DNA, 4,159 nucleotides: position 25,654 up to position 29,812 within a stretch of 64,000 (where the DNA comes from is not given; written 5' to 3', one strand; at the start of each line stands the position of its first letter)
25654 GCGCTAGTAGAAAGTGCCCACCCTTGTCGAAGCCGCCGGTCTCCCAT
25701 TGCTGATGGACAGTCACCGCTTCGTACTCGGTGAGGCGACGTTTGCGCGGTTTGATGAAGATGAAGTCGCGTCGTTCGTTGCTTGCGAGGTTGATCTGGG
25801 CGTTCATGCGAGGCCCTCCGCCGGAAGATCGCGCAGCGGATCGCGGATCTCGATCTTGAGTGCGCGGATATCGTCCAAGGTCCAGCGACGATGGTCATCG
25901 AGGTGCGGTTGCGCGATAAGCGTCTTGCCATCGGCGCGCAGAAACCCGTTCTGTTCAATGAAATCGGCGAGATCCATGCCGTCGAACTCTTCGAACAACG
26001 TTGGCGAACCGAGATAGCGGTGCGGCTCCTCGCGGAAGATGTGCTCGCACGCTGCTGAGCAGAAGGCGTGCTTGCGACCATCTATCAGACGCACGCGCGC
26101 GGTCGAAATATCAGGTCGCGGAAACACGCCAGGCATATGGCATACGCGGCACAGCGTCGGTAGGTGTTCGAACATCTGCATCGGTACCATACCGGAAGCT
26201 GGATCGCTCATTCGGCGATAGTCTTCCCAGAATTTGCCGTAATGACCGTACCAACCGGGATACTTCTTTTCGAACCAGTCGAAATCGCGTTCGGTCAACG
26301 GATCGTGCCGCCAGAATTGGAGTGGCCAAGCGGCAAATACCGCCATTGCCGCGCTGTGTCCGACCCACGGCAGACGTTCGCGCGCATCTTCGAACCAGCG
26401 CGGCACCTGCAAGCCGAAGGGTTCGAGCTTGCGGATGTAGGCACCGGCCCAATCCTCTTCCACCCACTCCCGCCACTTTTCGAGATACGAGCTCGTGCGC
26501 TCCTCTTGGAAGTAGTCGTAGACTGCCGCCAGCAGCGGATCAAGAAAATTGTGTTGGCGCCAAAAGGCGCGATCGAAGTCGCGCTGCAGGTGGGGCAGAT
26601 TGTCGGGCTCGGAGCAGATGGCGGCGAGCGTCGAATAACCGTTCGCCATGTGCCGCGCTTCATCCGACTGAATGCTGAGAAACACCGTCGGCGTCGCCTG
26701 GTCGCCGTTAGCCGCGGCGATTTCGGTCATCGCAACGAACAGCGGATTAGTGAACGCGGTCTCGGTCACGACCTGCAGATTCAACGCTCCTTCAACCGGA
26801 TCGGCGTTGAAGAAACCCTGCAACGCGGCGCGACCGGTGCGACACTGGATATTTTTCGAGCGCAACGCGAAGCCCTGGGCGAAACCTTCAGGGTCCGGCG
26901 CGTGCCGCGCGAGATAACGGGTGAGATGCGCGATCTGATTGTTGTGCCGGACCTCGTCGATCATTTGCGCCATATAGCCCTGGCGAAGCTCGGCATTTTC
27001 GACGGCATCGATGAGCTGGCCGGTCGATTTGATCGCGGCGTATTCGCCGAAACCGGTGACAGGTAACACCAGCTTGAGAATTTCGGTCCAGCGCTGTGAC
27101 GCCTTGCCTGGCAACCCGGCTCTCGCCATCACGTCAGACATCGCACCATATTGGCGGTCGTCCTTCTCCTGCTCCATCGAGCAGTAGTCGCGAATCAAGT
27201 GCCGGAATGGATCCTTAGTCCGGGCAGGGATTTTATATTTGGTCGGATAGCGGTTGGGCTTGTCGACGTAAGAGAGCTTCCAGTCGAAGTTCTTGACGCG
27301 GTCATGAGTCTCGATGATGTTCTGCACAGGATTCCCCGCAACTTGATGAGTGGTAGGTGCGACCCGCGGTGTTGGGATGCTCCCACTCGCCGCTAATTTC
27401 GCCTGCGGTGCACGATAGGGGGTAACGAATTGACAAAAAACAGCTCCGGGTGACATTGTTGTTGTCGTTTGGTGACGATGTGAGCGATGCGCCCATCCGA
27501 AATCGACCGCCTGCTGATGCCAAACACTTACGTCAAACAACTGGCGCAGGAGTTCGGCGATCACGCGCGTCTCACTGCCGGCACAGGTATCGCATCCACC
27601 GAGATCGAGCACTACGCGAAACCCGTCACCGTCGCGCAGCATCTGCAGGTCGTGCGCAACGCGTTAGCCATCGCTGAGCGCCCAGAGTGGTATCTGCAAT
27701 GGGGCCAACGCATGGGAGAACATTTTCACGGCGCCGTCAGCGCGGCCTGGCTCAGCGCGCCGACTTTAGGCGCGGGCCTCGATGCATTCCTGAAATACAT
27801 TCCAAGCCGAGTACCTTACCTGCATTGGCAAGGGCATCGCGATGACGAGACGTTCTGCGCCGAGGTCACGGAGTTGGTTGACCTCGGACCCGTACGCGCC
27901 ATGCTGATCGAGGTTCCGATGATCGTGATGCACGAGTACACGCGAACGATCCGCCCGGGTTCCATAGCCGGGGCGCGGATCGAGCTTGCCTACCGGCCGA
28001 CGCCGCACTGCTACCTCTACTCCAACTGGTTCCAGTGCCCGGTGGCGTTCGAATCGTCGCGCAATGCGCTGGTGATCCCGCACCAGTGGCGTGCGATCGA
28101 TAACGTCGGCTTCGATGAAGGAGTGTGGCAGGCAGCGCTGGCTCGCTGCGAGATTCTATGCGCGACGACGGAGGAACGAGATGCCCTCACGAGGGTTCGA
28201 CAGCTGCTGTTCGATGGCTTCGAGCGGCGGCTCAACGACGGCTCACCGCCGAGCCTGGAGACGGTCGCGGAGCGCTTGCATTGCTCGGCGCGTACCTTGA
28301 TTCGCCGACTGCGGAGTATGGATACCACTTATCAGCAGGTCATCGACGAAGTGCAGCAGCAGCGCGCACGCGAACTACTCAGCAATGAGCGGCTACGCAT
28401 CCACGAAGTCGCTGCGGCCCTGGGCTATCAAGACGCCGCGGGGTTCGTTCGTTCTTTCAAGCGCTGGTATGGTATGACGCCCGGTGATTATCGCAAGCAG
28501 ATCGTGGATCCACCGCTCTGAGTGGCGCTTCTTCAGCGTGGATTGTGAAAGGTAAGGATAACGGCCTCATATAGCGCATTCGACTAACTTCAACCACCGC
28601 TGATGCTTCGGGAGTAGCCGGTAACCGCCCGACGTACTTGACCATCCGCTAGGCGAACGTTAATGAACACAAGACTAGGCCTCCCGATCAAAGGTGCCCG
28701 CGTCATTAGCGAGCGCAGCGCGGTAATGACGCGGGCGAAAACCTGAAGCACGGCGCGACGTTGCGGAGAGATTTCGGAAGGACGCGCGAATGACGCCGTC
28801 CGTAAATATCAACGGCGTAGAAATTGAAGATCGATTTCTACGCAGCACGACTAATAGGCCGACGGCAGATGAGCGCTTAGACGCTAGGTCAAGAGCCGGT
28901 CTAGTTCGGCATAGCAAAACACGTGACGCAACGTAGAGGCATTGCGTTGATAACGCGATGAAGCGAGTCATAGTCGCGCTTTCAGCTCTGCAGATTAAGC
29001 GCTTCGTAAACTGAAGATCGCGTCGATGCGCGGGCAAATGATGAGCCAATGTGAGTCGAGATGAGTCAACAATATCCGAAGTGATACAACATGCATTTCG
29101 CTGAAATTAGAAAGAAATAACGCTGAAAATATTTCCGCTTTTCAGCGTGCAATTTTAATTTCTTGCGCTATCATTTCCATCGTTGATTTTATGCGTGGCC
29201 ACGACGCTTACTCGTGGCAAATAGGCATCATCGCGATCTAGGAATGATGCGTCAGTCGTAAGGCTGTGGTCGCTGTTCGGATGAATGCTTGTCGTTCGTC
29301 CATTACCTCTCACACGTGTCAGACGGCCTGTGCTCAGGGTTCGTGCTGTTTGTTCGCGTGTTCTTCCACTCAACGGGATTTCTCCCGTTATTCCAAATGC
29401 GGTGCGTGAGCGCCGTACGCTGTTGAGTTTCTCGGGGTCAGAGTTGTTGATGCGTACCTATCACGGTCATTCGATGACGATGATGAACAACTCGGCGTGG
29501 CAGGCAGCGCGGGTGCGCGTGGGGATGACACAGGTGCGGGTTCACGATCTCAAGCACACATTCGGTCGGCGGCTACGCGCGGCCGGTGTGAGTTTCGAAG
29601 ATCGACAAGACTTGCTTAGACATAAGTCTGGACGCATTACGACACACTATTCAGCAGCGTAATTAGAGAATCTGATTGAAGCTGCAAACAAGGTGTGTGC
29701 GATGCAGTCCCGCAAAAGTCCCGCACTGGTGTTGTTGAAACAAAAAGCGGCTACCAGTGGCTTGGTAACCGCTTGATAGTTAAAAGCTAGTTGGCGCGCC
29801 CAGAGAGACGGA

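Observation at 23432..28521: Complete four-component propane/Mim-type soluble di-iron monooxygenase operon with atypical gene order and a divergent AraC regulator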

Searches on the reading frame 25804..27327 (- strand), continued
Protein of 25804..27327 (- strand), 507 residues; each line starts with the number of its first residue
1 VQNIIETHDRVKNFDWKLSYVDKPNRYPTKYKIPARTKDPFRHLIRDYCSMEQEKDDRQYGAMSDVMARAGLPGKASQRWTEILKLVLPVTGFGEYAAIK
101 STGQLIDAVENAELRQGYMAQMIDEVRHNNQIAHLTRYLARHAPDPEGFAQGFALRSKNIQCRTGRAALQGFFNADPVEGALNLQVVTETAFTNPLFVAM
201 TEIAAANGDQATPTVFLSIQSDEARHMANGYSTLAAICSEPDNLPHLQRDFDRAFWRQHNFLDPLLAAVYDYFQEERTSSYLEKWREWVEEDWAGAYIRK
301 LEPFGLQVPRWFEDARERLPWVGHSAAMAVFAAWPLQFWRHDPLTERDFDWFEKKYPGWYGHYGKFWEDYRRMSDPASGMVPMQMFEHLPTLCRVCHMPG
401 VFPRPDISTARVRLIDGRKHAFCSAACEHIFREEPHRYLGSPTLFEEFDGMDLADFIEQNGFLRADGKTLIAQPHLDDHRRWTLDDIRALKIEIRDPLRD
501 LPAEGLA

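Call 59: find_encoding_contigs(protein=P0024, flank=9000, max_places=2)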
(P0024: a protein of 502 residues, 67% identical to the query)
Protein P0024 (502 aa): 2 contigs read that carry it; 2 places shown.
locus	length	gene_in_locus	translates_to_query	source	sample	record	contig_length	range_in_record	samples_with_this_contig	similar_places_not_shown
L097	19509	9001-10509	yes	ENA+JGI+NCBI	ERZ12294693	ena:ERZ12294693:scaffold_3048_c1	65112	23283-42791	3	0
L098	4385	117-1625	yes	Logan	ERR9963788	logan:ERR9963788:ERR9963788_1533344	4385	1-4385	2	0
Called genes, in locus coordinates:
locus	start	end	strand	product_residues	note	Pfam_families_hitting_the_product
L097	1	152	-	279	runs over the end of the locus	PF02518:HATPase_c, PF00072:Response_reg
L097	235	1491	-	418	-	PF05227:CHASE3, PF00989:PAS, PF08448:PAS_4, PF13426:PAS_9, PF00512:HisKA (weak)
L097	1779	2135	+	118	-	-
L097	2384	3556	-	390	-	PF04909:Amidohydro_2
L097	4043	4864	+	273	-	PF08386:Abhydrolase_4 (faint), PF12146:Hydrolase_4, PF00561:Abhydrolase_1, PF00975:Thioesterase (weak), PF12697:Abhydrolase_6, PF03096:Ndr (weak)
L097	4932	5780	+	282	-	PF00378:ECH_1, PF16113:ECH_2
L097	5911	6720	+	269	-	PF00378:ECH_1, PF16113:ECH_2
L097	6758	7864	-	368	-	PF03069:FmdA_AmdA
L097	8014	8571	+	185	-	PF00255:GSHPx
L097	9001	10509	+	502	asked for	PF02332:Phenol_Hydrox, PF04945:YHS (weak)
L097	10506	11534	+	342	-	PF02332:Phenol_Hydrox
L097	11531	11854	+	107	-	PF02406:MmoB_DmpM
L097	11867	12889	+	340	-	PF00111:Fer2, PF00970:FAD_binding_6, PF00175:NAD_binding_1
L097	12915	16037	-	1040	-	PF00873:ACR_tran, PF03176:MMPL (faint), PF02355:SecD_SecF_C (faint)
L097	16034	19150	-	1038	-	PF00873:ACR_tran, PF03176:MMPL, PF02355:SecD_SecF_C (faint)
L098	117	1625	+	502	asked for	PF02332:Phenol_Hydrox, PF04945:YHS (weak)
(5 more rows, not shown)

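Call 76: list_cluster_members(proteins=[P0121, window:25804-27327:-])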
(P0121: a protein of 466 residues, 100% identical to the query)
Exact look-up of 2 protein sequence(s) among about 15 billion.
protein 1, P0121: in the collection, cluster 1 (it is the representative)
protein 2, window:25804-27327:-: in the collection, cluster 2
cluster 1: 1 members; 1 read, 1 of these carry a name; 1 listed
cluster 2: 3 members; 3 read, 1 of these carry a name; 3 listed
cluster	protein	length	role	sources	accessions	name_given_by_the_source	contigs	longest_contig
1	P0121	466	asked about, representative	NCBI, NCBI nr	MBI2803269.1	MAG: Re/Si-specific NAD(P)(+) transhydrogenase subunit beta [Gammaproteobacteria ... | Re/Si-specific NAD(P)(+) transhydrogenase subunit beta [Gammaproteobacteria bacterium]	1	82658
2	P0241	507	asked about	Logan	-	-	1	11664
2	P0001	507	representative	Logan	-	-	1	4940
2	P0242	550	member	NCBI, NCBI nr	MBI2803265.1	MAG: monooxygenase [Gammaproteobacteria bacterium] | monooxygenase [Gammaproteobacteria bacterium]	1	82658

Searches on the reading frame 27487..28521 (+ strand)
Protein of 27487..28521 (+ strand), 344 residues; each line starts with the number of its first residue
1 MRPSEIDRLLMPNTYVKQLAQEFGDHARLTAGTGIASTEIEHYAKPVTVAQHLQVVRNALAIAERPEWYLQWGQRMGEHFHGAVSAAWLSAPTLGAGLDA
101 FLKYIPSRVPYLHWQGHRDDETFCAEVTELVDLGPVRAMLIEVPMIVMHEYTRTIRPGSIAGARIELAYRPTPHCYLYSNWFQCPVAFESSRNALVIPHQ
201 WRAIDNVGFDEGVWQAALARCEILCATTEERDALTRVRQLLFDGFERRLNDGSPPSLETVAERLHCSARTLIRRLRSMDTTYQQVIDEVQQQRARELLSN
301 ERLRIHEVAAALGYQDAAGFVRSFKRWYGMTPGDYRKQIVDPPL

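Call 5: search_protein_families(library=pfam, proteins=[window:27487-28521:+], max_evalue=0.01)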
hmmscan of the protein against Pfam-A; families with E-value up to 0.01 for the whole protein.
window:27487-28521:+ (344 aa): 3 families
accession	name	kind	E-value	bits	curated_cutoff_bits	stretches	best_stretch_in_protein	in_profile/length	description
PF12625.12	Arabinose_bd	-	4.7e-25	89.2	27.6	1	25-201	3-180/185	Arabinose-binding domain of AraC transcription regulator, N-term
PF12833.13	HTH_18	-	3.4e-21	75.8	33.6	1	261-338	2-80/80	Helix-turn-helix domain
PF00165.29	HTH_AraC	-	1.3e-10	41.5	26.6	1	301-337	7-42/42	Bacterial regulatory helix-turn-helix proteins, AraC family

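Call 6: search_protein_families(library=ncbifam, proteins=[window:27487-28521:+], max_evalue=0.01)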
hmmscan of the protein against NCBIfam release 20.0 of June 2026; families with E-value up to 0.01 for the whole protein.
window:27487-28521:+ (344 aa): 27 families (the best 25 are shown)
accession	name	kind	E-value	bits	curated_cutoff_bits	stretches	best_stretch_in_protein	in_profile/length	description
NF053784.1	TranRegCyprAlk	equivalog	1.4e-45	156.2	500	1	12-338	9-336/336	transcriptional regulator CypR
NF049968.1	QhpR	equivalog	2.7e-36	125.2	250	1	52-336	5-284/284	AraC-like transcriptional regulator QhpR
NF050186.1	TransRegGliRPseudo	equivalog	1.6e-31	109.9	570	1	136-338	136-336/338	AraC family transcriptional regulator GliR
NF007432.1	PRK09978.1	equivalog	1.2e-12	47.6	500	1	256-340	160-244/274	DNA-binding transcriptional regulator GadX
NF006902.0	PRK09393.1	equivalog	8.3e-11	41.6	425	1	252-339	234-322/327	transcriptional regulator FtrA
NF040475.1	chlor_reg_RclR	equivalog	1.3e-09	37.8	400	1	254-339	193-279/284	reactive chlorine-specific transcriptional regulator RclR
NF007243.0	PRK09685.1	equivalog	4.2e-08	33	199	1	258-339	219-302/303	transcriptional regulator FeaR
NF010028.0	PRK13503.1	equivalog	5.5e-08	32.6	288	1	256-338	189-272/278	HTH-type transcriptional activator RhaS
TIGR02297.1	HpaA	equivalog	1.1e-07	31.4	274.65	1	279-338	228-287/287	4-hydroxyphenylacetate catabolism regulatory protein HpaA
NF007860.0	PRK10572.1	equivalog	1.3e-07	30.8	208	1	257-339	202-285/292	arabinose operon transcriptional regulator AraC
TIGR04094.1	adjacent_YSIRK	equivalog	1.4e-07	30.8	200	1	258-336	305-383/383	YSIRK-targeted surface antigen transcriptional regulator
NF010025.2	PRK13500.1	equivalog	1.9e-07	30.9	525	1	255-338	193-277/282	HTH-type transcriptional activator RhaR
NF047455.1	TF_Staph_AryK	equivalog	3.2e-07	29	850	1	256-339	175-259/759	transcriptional regulator AryK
NF010026.0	PRK13501.1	equivalog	3.3e-07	29.8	363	1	269-341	210-280/290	HTH-type transcriptional activator RhaR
NF010027.0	PRK13502.1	equivalog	1.6e-06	27.8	384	1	254-337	192-276/282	HTH-type transcriptional activator RhaR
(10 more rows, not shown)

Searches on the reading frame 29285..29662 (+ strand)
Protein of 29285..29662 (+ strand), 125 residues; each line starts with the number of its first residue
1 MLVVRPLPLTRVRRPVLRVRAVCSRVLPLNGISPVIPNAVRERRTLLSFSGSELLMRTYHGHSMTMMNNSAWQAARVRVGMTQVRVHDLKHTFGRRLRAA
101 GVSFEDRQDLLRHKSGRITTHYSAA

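Call 21: search_protein_families(library=pfam, proteins=[window:29285-29662:+], max_evalue=0.001)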
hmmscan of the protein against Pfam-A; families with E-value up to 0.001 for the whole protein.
window:29285-29662:+ (125 aa): 1 family
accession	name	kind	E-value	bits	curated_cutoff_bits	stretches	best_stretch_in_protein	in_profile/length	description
PF00589.27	Phage_integrase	-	1.3e-06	28.7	27.1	1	63-124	105-167/172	Phage integrase family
